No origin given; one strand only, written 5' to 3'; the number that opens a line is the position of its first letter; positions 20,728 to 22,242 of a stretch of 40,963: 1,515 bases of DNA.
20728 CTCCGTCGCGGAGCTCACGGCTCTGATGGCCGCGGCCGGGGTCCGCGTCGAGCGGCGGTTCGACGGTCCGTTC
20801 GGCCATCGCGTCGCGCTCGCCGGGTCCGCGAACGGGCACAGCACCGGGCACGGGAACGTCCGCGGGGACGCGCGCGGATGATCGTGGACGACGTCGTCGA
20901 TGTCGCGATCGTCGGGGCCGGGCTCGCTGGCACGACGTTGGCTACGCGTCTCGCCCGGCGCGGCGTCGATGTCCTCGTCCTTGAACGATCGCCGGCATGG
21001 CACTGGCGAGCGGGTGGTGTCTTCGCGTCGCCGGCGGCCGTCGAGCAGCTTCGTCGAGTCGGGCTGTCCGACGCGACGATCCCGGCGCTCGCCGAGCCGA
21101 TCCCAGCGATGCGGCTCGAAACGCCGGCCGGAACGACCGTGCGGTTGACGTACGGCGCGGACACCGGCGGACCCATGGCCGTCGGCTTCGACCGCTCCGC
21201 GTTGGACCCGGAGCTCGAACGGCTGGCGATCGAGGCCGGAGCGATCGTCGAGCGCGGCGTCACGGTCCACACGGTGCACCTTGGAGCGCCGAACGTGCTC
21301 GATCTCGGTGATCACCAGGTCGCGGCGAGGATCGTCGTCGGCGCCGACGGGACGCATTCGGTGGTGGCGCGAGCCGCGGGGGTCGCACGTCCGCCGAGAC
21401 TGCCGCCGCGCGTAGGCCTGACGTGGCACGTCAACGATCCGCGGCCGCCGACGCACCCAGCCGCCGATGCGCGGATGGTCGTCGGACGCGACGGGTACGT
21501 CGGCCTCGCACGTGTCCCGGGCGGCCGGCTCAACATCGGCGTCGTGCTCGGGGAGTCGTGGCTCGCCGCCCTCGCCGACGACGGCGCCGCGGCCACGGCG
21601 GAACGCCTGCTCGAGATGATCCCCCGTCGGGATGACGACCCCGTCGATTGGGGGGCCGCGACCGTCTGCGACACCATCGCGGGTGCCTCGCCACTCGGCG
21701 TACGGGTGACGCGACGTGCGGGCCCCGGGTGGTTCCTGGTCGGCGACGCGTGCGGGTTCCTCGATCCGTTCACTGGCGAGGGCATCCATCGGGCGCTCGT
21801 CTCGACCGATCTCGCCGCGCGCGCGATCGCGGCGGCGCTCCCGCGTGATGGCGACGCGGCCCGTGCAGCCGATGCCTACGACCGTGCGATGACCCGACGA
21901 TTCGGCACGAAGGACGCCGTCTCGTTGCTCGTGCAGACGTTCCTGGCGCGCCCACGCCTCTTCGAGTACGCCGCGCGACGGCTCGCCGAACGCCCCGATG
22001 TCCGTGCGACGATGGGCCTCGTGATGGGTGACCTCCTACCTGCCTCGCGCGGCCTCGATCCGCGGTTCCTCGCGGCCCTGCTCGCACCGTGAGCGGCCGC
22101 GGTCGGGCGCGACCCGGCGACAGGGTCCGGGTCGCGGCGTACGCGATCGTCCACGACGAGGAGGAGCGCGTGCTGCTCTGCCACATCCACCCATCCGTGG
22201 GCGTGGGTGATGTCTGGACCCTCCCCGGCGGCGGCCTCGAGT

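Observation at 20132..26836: Orphan seven-gene locus: methyltransferase, GGR-like flavoprotein, NUDIX, ATP-grasp, convergent second ATP-grasp, SRPBCC, FabF-type ketosynthase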

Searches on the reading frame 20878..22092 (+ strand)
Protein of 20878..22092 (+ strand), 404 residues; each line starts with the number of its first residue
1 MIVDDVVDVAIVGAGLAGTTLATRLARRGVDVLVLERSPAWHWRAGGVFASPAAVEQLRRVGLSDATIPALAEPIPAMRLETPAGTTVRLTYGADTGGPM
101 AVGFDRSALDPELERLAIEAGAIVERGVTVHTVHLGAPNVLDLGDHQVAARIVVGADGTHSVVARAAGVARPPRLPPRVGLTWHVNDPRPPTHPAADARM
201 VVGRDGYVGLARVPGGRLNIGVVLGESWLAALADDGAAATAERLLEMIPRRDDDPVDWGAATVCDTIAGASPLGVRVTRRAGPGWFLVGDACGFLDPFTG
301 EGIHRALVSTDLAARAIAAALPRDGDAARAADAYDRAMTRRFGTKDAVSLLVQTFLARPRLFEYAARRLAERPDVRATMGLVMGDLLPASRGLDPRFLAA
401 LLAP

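Call 3: search_protein_families(library=pfam, proteins=[window:20878-22092:+], max_evalue=0.01)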
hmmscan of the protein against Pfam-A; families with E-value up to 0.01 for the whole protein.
window:20878-22092:+ (404 aa): 13 families
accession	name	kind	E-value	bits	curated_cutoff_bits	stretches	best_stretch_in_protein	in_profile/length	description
PF01494.25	FAD_binding_3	-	1.4e-21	77.6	22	1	7-335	2-335/349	FAD binding domain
PF05834.18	Lycopene_cycl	-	2.2e-10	40.6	23.4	1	8-43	1-38/380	Lycopene cyclase protein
PF01266.30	DAO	-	1e-09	38.8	27.9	1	8-53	1-50/353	FAD dependent oxidoreductase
PF13450.12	NAD_binding_8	-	1e-07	32.6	21.9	1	11-39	1-29/68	NAD(P)-binding Rossmann-like domain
PF04820.20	Trp_halogenase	-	1.4e-07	31.1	21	1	283-344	320-377/458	Tryptophan halogenase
PF00890.30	FAD_binding_2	-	3.3e-07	30.3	20.4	1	8-51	1-48/414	FAD binding domain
PF07992.20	Pyr_redox_2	-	7.1e-05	22.8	26.1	1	8-42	2-36/291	Pyridine nucleotide-disulphide oxidoreductase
PF01946.23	Thi4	-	0.00034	20.4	26.2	1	7-41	18-53/235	Thi4 family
PF12831.13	FAD_oxidored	-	0.0007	19.4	27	1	8-39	1-32/416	FAD dependent oxidoreductase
PF00070.33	Pyr_redox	-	0.0015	19.5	22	1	9-39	2-32/82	Pyridine nucleotide-disulphide oxidoreductase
PF02737.24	3HCDH_N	-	0.0039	17.6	22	1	9-41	2-34/180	3-hydroxyacyl-CoA dehydrogenase, NAD binding domain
PF02558.23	ApbA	-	0.0042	17.2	22.2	1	9-47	1-40/150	Ketopantoate reductase PanE/ApbA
PF01134.28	GIDA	-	0.0052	16.3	22.1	1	8-35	1-28/391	Glucose inhibited division protein A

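Call 4: search_protein_families(library=ncbifam, proteins=[window:20878-22092:+], max_evalue=0.01)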
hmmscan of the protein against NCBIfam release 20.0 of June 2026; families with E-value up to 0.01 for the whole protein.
window:20878-22092:+ (404 aa): 101 families (the best 25 are shown)
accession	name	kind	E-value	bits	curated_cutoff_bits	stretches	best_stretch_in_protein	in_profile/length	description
TIGR02032.1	GG-red-SF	subfamily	1.4e-31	110.3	158.8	1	8-317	2-297/297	geranylgeranyl reductase family protein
NF049967.1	QhpG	equivalog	4.5e-20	72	240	1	9-340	1-309/423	flavin-dependent monooxygenase QhpG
NF005313.0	PRK06847.1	subfamily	1.8e-18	66.7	372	1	6-210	4-209/375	hypothetical protein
NF045655.1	MkRedMenJ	equivalog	4.9e-17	61.9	700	1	4-356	2-346/406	menaquinone reductase MenJ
TIGR02023.1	BchP-ChlP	subfamily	3.6e-16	59.1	343.3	2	8-169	2-163/388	geranylgeranyl diphosphate reductase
TIGR01988.1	Ubi-OHases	subfamily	5.4e-16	58.4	224.65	1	8-337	1-334/387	ubiquinone biosynthesis hydroxylase, UbiH/UbiF/VisC/COQ6 family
NF004832.0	PRK06184.1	subfamily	3.3e-14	52.5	476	1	5-170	5-180/506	hypothetical protein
NF038174.1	maturase_GoxB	equivalog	5.6e-14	52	400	2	8-167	2-161/358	glycine oxidase maturase GoxB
NF004829.0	PRK06183.1-3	subfamily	3.3e-13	49.3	390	1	7-169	9-183/520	bifunctional 3-(3-hydroxy-phenyl)propionate/3-hydroxycinnamic acid hydroxylase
NF004834.1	PRK06185.1-3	subfamily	1.9e-12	46.7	500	2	119-341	132-340/420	FAD-dependent oxidoreductase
NF004835.0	PRK06185.1-4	equivalog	3.4e-12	45.9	601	2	142-350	154-353/411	FAD-dependent oxidoreductase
NF004780.0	PRK06126.1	subfamily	5.1e-12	44.8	445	1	7-66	9-68/552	hypothetical protein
NF005788.0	PRK07608.1-3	equivalog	5.7e-12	45.1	478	1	8-337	4-334/388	UbiH/UbiF family hydroxylase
NF005691.0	PRK07494.1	equivalog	6.4e-12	44.7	459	1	5-170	7-177/404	UbiH/UbiF family hydroxylase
NF033145.1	rif_monoox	equivalog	3.2e-11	42.8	800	1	7-172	1-165/472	rifampin monooxygenase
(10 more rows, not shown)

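Call 25: search_solved_structures(query=window:20878-22092:+, max_evalue=0.00001)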
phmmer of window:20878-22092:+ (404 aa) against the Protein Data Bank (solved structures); distinct sequences matched with E-value up to 0.00001: 15.
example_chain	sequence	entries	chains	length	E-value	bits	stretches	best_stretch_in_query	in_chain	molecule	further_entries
3e1t_A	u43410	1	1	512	3.3e-11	46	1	5-344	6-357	Halogenase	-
3i3l_A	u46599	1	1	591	3.8e-10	42.5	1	9-378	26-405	Alkylhalidase CmlS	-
3oz2_A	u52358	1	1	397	7.3e-10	41.6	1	6-347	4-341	Digeranylgeranylglycerophospholipid reductase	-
5bva_A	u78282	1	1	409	2.6e-08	36.5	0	274-367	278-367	flavin-dependent halogenase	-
5bul_A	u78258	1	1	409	3e-08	36.3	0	274-322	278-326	flavin-dependent halogenase triple mutant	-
8r2u_A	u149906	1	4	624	3.4e-08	36.1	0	6-102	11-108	Phenol 2-monooxygenase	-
5buk_A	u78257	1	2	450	6.8e-08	35.1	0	276-340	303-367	FADH2-dependent halogenase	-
8gu0_A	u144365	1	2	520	7.6e-08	34.9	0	266-336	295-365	Non-heme halogenase radH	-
3nix_A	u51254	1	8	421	1.3e-07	34.1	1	5-310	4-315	Flavoprotein/dehydrogenase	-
5eow_A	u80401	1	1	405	1.7e-07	33.8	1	9-165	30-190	6-hydroxynicotinate 3-monooxygenase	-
8zop_A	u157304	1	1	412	2.1e-07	33.4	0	278-323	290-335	Halogenase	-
8uiq_A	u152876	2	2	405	3.1e-07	32.9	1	9-165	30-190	6-hydroxynicotinate 3-monooxygenase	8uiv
5dbj_E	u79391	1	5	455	8.9e-07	31.4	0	5-63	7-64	FADH2-dependent halogenase PltA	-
7fco_A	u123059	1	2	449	3.6e-06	29.4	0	280-338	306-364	ChlB4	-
3ihg_A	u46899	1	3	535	4.6e-06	29.1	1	4-69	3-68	RdmE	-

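Call 32: search_dna_similar(query=window:20878-22092:+, collection=plasmids, mode=protein, max_rows=25)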
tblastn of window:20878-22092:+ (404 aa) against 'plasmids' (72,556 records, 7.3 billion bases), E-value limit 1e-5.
No match.

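Call 78: search_solved_structures(query=A2, max_evalue=1e-8)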
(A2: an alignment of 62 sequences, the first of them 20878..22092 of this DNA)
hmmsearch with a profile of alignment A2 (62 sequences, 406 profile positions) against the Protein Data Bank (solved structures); distinct sequences matched with E-value up to 1e-8: 173 (the best 60 are shown).
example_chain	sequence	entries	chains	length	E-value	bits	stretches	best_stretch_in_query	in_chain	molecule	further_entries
3i3l_A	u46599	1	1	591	2.4e-53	184.9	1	5-345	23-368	Alkylhalidase CmlS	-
7fco_A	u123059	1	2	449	9e-52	179.7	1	4-346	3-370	ChlB4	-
5buk_A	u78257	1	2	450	2.5e-51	178.3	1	4-344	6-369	FADH2-dependent halogenase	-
8zop_A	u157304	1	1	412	2e-48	168.7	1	3-342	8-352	Halogenase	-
3e1t_A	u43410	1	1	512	6.4e-48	167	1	4-345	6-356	Halogenase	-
5dbj_E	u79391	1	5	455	1.2e-46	162.9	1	1-343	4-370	FADH2-dependent halogenase PltA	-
3oz2_A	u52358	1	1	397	8.9e-46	160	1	4-357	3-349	Digeranylgeranylglycerophospholipid reductase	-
3nix_A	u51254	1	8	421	1.1e-42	149.8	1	1-329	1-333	Flavoprotein/dehydrogenase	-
5bul_A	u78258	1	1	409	7.7e-36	127.3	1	5-387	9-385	flavin-dependent halogenase triple mutant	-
5bva_A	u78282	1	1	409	1.9e-35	125.9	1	5-387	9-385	flavin-dependent halogenase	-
6sw2_A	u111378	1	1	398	4e-35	124.9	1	1-340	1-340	Probable FAD-dependent monooxygenase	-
2x3n_A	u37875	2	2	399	4.1e-35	124.9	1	1-340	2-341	PROBABLE FAD-DEPENDENT MONOOXYGENASE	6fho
6sw1_A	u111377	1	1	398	1e-34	123.6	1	1-340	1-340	Probable FAD-dependent monooxygenase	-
8gu0_A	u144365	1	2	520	4.2e-31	111.7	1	4-336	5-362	Non-heme halogenase radH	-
6c6n_A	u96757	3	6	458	8.5e-29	104.1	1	4-316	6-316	Squalene monooxygenase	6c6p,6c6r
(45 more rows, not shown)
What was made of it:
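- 20878..22092 (+): FAD-binding flavoprotein (FAD) of the GGR / flavin-dependent-halogenase fold. It lacks the halogenase signatures and is the probable ring hydroxylase (HidB-like). Family profile against PDB: CmlS 2e-53, ChlB4, Bmp2, CndH, PltA, then GGR 9e-46 (call 78).
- On Geranylgeranyl reductase family: GGR 3oz2 is nevertheless a strong profile hit at 9e-46 (call 78).
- GGR scores almost as well as the halogenases (call 78). GGR 3oz2 scores 9e-46 against the flavoprotein family profile (call 78). The flavoprotein is GGR-like (calls 4, 78).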

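Call 79: search_solved_structures(query=A2, max_evalue=1e-47, show_alignments=5)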
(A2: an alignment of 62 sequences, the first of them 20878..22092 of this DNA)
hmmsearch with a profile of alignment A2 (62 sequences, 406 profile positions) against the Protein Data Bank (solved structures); distinct sequences matched with E-value up to 1e-47: 5.
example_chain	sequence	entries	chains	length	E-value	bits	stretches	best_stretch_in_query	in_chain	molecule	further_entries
3i3l_A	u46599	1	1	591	2.4e-53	184.9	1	5-345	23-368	Alkylhalidase CmlS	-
7fco_A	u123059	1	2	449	9e-52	179.7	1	4-346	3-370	ChlB4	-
5buk_A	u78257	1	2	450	2.5e-51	178.3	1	4-344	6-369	FADH2-dependent halogenase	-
8zop_A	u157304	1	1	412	2e-48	168.7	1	3-342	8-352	Halogenase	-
3e1t_A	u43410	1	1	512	6.4e-48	167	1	4-345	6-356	Halogenase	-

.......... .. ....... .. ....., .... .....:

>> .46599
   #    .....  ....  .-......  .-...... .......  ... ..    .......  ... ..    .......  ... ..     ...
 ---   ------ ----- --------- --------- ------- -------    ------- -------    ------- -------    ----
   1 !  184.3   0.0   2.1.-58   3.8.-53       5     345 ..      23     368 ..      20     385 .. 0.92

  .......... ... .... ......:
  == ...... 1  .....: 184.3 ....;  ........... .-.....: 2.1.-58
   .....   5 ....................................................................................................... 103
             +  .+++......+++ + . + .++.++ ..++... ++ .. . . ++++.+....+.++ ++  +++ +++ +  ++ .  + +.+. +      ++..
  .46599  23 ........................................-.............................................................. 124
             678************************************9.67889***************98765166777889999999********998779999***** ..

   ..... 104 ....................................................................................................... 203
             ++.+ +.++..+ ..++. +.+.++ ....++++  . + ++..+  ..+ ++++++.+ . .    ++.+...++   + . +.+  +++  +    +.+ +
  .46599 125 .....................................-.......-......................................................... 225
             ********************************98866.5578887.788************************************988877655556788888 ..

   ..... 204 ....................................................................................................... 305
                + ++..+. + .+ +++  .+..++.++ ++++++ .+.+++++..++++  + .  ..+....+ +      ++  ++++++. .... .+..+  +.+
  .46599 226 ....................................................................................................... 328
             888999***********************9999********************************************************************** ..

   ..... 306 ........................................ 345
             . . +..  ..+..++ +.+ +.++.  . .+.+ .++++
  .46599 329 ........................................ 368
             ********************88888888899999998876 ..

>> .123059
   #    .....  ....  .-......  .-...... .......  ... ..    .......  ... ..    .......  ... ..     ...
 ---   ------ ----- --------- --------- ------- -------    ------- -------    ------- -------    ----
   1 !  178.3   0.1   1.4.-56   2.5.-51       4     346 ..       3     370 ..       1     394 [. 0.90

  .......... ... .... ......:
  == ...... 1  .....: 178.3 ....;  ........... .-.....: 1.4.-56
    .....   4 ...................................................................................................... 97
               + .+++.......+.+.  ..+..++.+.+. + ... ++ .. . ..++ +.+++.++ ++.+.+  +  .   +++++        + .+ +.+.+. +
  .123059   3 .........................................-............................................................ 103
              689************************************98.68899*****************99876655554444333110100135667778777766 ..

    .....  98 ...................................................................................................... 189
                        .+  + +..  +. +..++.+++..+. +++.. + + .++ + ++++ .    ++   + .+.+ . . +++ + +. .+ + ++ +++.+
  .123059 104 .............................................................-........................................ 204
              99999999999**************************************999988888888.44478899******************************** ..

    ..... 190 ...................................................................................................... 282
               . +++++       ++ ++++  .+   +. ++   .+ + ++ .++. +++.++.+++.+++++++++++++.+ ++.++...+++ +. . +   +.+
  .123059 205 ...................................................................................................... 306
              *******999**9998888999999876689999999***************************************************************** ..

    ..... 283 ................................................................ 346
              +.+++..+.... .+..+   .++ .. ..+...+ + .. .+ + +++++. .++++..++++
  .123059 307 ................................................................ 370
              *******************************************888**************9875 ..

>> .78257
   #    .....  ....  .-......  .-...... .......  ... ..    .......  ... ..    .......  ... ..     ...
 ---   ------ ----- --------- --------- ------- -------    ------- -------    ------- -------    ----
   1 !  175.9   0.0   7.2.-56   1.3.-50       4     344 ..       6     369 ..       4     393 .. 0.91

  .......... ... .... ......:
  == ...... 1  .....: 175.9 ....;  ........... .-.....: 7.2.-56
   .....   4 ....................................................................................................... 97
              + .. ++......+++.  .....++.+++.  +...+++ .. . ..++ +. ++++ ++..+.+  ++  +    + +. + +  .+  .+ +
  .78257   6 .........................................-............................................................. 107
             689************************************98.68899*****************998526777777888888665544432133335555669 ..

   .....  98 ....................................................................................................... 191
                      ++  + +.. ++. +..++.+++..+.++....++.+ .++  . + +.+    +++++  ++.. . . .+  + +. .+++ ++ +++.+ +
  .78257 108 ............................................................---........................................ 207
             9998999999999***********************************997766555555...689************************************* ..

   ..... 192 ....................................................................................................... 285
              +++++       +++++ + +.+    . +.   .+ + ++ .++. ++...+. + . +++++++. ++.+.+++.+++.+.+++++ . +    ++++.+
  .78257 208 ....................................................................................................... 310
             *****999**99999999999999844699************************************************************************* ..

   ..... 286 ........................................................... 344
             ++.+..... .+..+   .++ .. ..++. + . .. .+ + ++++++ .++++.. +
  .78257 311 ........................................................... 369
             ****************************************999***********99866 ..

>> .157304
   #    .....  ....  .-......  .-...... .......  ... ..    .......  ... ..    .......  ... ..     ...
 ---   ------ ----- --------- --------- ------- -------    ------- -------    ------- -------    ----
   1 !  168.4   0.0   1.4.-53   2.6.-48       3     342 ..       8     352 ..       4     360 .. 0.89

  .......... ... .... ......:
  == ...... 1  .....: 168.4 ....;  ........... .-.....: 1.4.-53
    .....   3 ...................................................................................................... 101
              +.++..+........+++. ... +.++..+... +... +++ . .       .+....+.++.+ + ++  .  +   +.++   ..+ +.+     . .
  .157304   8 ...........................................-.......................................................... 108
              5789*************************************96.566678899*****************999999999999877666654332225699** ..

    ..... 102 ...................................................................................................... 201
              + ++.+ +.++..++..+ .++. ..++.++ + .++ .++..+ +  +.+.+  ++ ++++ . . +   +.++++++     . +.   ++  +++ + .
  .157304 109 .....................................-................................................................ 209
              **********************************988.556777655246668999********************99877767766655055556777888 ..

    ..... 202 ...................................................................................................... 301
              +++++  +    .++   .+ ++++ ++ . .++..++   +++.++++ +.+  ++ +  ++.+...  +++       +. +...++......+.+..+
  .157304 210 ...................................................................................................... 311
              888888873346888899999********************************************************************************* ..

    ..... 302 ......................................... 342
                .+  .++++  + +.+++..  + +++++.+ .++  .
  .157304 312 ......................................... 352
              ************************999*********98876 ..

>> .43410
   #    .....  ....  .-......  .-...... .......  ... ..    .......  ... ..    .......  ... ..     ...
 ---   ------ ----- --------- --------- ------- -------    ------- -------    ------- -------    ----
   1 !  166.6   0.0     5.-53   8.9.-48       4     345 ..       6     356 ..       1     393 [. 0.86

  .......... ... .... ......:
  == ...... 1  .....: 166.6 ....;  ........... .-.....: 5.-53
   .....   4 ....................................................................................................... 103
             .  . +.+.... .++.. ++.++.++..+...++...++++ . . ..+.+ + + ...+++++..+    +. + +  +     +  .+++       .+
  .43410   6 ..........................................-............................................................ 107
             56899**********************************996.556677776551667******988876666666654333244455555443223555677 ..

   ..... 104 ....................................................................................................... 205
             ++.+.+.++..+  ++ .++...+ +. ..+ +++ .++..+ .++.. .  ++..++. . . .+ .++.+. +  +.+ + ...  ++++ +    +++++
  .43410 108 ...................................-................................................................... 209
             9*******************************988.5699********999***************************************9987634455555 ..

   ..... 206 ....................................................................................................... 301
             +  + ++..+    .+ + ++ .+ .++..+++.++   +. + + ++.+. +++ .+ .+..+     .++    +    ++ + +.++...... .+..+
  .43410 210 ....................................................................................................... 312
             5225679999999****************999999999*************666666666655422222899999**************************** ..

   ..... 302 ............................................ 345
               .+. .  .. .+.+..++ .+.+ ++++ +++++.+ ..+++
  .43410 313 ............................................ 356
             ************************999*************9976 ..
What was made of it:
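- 20878..22092 (+): The WxWxIP motif and the catalytic Lys are not conserved (call 79).
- On Flavin-dependent halogenase: In the alignment to CmlS the motif reads Y-x-G-x-A-P. The residue that I take, from my own reading of the alignments, to be the catalytic Lys aligns with Pro (call 79).
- Tried and rejected: The family profile's best PDB hits are FADH2-dependent halogenases, but the WxWxIP motif and the catalytic Lys are missing (calls 78, 79).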
